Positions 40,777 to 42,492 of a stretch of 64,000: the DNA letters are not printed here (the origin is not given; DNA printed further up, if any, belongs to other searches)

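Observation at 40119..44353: Convergent, 3'-overlapping acyl-CoA-type desaturase and B12-dependent radical SAM gene, with a large polytopic membrane protein divergent from the rSAM gene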

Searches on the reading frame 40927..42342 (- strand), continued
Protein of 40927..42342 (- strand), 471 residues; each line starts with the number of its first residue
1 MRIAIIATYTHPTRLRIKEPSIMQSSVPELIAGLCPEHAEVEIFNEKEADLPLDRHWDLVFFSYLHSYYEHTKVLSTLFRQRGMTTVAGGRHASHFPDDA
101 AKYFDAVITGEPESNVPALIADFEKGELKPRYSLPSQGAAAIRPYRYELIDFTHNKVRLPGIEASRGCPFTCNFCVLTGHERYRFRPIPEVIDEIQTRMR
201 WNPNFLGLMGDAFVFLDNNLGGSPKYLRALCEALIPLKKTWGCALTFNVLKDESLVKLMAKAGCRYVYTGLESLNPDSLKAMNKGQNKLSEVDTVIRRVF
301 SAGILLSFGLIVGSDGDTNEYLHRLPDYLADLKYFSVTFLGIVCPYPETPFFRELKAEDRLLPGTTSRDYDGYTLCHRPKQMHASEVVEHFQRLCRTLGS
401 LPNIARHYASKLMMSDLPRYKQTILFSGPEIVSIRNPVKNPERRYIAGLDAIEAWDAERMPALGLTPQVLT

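Call 59: fold_search(model_id=the predicted structure, library=pdb)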
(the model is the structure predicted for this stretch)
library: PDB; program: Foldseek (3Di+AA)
matches with E <= 10: 1172; with E <= 0.001: 56
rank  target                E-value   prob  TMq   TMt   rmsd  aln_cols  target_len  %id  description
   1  6fd2_B                1.3e-18  1.00  0.67  0.70   7.5       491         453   18  Radical SAM 1,2-diol dehydratase AprD4 in complex with its substrate paromamine (released 2018-01-17)
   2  6fd2_A                7.2e-18  1.00  0.68  0.70   7.9       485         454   18  Radical SAM 1,2-diol dehydratase AprD4 in complex with its substrate paromamine (released 2018-01-17)
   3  9ccb                  2.0e-15  1.00  0.60  0.67   7.3       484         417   16  X-ray crystal structure of methyl-coenzyme M reductase glutamine methylase (MgmA) from Methanothermobacter marburgensis  (released 2025-01-01)
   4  6wte_B                1.4e-14  1.00  0.59  0.53  10.9       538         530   17  Structure of radical S-adenosylmethionine methyltransferase, TsrM, from Kitasatospora setae with cobalamin and [4Fe-4S (released 2020-12-23)
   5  5ul3                  2.6e-14  1.00  0.61  0.41   9.7       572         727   14  Structure of Cobalamin-dependent S-adenosylmethionine radical enzyme OxsB with aqua-cobalamin bound (released 2017-04-19)
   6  5ul4                  4.4e-14  1.00  0.61  0.42   8.7       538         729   14  Structure of Cobalamin-dependent S-adenosylmethionine radical enzyme OxsB with aqua-cobalamin and S-adenosylmethionine b (released 2017-04-19)
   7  6wtf_B                2.5e-13  1.00  0.60  0.53   9.4       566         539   16  Structure of radical S-adenosylmethionine methyltransferase, TsrM, from Kitasatospora setae with tryptophan substrate  (released 2020-12-23)
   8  6wtf_A                2.8e-13  1.00  0.58  0.52  10.9       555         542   18  Structure of radical S-adenosylmethionine methyltransferase, TsrM, from Kitasatospora setae with tryptophan substrate  (released 2020-12-23)
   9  7kdy_A                3.5e-13  1.00  0.58  0.43  13.6       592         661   16  Crystal structure of Streptomyces tokunonesis TokK with hydroxycobalamin, 5'-deoxyadenosine, methionine, and (2R)-pant (released 2022-01-12)
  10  9n1c                  4.2e-13  1.00  0.63  0.50   7.9       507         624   14  Crystal structure of CysS from Corallococcus sp. CA054B with 5'-deoxyadenosine, methionine, and pantetheinylated 3-ethox (released 2026-01-28)
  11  9n1b                  5.6e-13  1.00  0.59  0.46   9.6       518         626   14  Crystal structure of CysS from Corallococcus sp. CA054B with 5'-deoxyadenosine, methionine, and pantetheinylated 3-metho (released 2026-01-28)
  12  9n1d                  2.2e-12  1.00  0.60  0.47   8.8       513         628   14  Crystal structure of CysS from Corallococcus sp. CA054B with 5'-deoxyadenosine and methionine bound (released 2026-01-28)
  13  7kdy_B                3.4e-12  1.00  0.57  0.42   9.2       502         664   16  Crystal structure of Streptomyces tokunonesis TokK with hydroxycobalamin, 5'-deoxyadenosine, methionine, and (2R)-pant (released 2022-01-12)
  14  7kdx_A                4.0e-12  1.00  0.54  0.41  12.5       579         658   16  Crystal structure of Streptomyces tokunonesis TokK with hydroxycobalamin, 5'-deoxyadenosine, and methionine (released 2022-01-12)
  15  7kdx_B                7.6e-12  1.00  0.56  0.42  11.9       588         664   16  Crystal structure of Streptomyces tokunonesis TokK with hydroxycobalamin, 5'-deoxyadenosine, and methionine (released 2022-01-12)
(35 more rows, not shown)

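Call 72: search_protein_families(library=ncbifam, proteins=[L031:7311-7958:+, L084:5144-6301:+, L078:9488-10345:+], max_evalue=0.00001)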
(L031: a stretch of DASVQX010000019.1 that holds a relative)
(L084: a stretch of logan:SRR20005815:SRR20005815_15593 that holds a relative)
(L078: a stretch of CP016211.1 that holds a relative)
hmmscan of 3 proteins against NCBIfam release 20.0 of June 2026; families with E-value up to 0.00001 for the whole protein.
L031:7311-7958:+ (215 aa): 0 families

L084:5144-6301:+ (385 aa): 4 families
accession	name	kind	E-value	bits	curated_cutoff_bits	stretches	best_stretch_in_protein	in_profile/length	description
TIGR03896.1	cyc_nuc_ocin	subfamily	2.2e-10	40.4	161.05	1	49-131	157-244/317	bacteriocin-type transport-associated protein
NF033192.3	CPBP_JDVT_MrtJ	equivalog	9.4e-09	35.9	75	1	299-376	8-92/98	JDVT-CTERM system glutamic-type intramembrane protease MrtJ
NF008732.0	PRK11753.1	equivalog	1.5e-06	27.9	266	1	51-159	21-132/214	cAMP-activated global transcriptional regulator CRP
NF058543.1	ActPatMycb56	equivalog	1.8e-06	27.1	460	1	40-145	6-115/317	acetyltransferase Pat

L078:9488-10345:+ (286 aa): 1 family
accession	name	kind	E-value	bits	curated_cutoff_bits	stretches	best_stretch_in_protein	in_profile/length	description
NF049918.1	DesA_fam_desat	equivalog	6.1e-21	75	400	1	54-275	11-236/385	DesA family fatty acid desaturase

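Call 80: search_solved_structures(query=L031:7311-7958:+, max_evalue=1)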
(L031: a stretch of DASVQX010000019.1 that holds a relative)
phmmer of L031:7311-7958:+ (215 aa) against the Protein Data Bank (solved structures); distinct sequences matched with E-value up to 1: 4.
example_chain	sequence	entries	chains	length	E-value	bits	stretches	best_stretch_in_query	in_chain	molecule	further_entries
4zr1_A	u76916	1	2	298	1e-12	51.2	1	48-194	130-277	Ceramide very long chain fatty acid hydroxylase SCS7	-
4zr0_A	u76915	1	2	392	1.9e-12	50.3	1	48-194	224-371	Ceramide very long chain fatty acid hydroxylase SCS7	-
3i71_A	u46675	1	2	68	0.096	15.4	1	151-174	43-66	Ethanolamine utilization protein eutK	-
8tp2_H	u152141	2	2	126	0.77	12.4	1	39-109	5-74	Heavy chain of Fab 1-1-1F05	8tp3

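Call 81: search_protein_families(library=padloc, proteins=[window:40927-42342:-, L084:5144-6301:+], max_evalue=0.001)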
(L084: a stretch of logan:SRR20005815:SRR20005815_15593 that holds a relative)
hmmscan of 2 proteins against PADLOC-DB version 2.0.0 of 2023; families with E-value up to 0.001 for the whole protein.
window:40927-42342:- (471 aa): 0 families

L084:5144-6301:+ (385 aa): 5 families
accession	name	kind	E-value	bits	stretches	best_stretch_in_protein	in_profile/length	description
PDLC00731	Effector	-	8.4e-13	46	1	29-158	17-143/306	TIR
PDLC02371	PycTIR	-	1.3e-12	45.7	1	29-158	14-140/288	-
PDLC00732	Effector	-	7.9e-11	39.4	1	29-158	13-139/301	TIR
PDLC00734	PycC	-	8.3e-08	29.7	1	50-153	30-136/374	Pycsar cyclase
PDLC00730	Effector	-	2.2e-05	21.8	1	47-135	50-140/299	TIR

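Call 84: find_encoding_contigs(protein=P0025, flank=10000, max_places=1)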
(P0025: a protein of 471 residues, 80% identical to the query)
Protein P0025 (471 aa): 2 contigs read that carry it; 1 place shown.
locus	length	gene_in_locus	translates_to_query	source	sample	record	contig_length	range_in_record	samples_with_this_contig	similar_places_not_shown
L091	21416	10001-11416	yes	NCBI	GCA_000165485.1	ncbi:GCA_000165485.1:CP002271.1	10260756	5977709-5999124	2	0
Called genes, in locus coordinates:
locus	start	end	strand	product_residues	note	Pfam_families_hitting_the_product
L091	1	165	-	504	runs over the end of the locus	PF00206:Lyase_1, PF14698:ASL_C2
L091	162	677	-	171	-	PF04073:tRNA_edit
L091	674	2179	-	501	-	PF00288:GHMP_kinases_N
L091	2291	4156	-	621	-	PF00270:DEAD, PF04851:ResIII (weak), PF00271:Helicase_C, PF25399:DeaD_dimer, PF03880:DbpA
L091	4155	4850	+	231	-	PF00300:His_Phos_1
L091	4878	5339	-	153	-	PF19744:DUF6232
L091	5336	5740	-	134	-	-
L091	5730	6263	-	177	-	PF00691:OmpA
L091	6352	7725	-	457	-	PF00072:Response_reg, PF00158:Sigma54_activat, PF14532:Sigma54_activ_2, PF07728:AAA_5 (weak), PF25601:AAA_lid_14, PF02954:HTH_8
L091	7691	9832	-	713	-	PF08448:PAS_4 (weak), PF00512:HisKA, PF02518:HATPase_c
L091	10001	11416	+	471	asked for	PF04055:Radical_SAM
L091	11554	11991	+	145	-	PF09537:DUF2383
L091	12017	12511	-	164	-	-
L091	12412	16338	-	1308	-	PF00211:Guanylate_cyc (weak), PF13191:AAA_16, PF00515:TPR_1 (faint), PF07719:TPR_2 (faint), PF13181:TPR_8 (faint), PF13424:TPR_12 (weak)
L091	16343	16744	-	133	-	-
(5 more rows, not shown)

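Call 85: find_encoding_contigs(protein=P0018, flank=10000, max_places=1)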
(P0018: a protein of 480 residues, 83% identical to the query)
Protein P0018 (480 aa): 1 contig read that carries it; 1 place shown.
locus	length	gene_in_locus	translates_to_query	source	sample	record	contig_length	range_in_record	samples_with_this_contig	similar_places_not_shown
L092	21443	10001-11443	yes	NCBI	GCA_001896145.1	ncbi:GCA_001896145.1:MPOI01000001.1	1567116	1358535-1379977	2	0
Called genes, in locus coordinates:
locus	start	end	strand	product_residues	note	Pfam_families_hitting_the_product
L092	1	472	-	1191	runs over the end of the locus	PF02811:PHP, PF07733:DNA_pol3_alpha, PF17657:DNA_pol3_finger, PF14579:HHH_6, PF01336:tRNA_anti-codon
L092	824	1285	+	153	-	PF13801:Metal_resist (weak), PF07813:LTXXQ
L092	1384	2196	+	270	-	-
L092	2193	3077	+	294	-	PF00248:Aldo_ket_red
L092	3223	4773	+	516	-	PF00512:HisKA, PF02518:HATPase_c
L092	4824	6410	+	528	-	PF01565:FAD_binding_4, PF02913:FAD-oxidase_C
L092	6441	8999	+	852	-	PF00890:FAD_binding_2, PF01266:DAO, PF12831:FAD_oxidored (faint), PF16901:DAO_C, PF00561:Abhydrolase_1, PF12146:Hydrolase_4, PF12697:Abhydrolase_6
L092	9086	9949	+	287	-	PF00487:FA_desaturase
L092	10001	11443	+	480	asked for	PF04055:Radical_SAM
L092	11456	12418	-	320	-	PF22316:ABhydrolase-like_N (faint), PF20329:DUF6624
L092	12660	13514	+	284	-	-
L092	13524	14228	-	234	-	-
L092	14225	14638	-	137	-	-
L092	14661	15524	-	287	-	PF05406:WGR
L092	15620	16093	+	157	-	PF00583:Acetyltransf_1, PF13673:Acetyltransf_10, PF13508:Acetyltransf_7, PF08445:FR47 (weak)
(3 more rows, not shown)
